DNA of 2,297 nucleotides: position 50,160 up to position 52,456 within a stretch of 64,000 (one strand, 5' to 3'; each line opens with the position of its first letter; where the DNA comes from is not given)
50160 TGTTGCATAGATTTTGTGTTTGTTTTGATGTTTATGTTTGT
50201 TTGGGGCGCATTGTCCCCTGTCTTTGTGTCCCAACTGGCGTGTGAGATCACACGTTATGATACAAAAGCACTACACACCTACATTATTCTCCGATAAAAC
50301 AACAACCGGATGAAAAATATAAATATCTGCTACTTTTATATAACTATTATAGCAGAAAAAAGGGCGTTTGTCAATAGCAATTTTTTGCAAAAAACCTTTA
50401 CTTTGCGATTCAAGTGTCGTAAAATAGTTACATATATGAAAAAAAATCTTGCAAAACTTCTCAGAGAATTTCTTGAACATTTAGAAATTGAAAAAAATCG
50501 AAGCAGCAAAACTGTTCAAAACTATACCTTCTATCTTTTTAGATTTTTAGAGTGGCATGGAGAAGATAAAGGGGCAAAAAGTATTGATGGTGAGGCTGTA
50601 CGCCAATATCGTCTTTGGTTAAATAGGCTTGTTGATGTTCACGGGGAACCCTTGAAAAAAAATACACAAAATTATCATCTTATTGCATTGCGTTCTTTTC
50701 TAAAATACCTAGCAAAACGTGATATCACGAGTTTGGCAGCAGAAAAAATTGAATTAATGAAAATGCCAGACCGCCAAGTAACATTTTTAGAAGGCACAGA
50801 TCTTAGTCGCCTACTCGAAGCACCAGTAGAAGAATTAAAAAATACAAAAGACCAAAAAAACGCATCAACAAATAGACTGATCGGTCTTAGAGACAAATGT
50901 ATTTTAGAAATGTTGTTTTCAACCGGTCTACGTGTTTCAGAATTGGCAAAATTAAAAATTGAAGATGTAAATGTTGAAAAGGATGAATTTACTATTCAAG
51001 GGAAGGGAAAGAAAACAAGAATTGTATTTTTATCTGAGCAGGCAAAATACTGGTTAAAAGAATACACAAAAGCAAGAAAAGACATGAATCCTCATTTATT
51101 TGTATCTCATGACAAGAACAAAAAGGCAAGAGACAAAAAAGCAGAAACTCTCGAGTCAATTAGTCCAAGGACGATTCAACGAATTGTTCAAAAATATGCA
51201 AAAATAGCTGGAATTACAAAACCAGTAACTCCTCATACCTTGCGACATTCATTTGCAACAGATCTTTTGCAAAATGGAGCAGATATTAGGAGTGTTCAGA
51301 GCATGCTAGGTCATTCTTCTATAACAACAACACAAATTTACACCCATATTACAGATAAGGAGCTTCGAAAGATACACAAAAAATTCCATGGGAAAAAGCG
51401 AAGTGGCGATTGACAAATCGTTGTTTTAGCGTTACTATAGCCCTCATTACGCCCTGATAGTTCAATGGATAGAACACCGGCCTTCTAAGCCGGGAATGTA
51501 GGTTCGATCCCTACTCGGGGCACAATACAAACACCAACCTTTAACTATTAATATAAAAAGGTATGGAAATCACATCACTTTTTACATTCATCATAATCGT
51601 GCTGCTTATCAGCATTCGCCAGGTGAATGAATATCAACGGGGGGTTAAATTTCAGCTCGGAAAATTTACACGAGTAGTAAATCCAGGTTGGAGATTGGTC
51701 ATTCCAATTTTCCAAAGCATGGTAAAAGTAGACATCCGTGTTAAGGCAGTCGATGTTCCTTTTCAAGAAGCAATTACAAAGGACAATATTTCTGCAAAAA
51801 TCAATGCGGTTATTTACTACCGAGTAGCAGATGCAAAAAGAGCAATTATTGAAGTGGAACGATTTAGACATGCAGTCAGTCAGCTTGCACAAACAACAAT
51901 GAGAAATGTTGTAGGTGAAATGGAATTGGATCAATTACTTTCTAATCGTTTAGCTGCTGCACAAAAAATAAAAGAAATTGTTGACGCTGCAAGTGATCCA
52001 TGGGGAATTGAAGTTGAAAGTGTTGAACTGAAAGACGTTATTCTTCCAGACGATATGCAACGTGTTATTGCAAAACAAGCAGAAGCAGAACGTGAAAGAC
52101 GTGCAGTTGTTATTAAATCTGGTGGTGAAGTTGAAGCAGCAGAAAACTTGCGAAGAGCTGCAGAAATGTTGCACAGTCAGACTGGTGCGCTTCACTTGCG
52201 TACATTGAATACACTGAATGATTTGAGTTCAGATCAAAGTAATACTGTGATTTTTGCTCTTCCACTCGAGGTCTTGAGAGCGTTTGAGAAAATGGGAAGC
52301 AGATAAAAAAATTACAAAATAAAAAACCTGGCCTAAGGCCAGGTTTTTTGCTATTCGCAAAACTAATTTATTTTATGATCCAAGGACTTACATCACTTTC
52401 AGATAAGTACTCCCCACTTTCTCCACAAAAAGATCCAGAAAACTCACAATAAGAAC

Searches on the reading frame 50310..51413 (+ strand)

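Call 80: search_protein_families(library=pfam, proteins=[window:50310-51413:+], max_evalue=0.001)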
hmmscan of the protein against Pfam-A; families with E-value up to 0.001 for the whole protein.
window:50310-51413:+ (367 aa): 4 families
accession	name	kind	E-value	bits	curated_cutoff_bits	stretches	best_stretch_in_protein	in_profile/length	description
PF00589.27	Phage_integrase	-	7.5e-45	153.2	27.1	1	189-350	18-171/172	Phage integrase family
PF02899.23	Phage_int_SAM_1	-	1.8e-12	47.8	22.3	1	52-137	2-82/83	Phage integrase, N-terminal SAM-like domain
PF13495.12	Phage_int_SAM_4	-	1.4e-08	35.5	27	1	50-139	1-83/85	Phage integrase, N-terminal SAM-like domain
PF13102.12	Phage_int_SAM_5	-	6.1e-06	27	22.3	1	47-141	2-89/98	Phage integrase SAM-like domain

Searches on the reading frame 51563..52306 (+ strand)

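Call 80: search_protein_families(library=pfam, proteins=[window:51563-52306:+], max_evalue=0.001)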
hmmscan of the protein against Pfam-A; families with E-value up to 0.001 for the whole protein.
window:51563-52306:+ (247 aa): 2 families
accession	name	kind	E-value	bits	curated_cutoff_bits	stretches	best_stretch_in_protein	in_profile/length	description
PF01145.31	Band_7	-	6.9e-41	140.7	23.6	1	20-186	2-172/176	SPFH domain / Band 7 family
PF13421.11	Band_7_1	-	0.0002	21.5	24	1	104-174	136-208/211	SPFH domain-Band 7 family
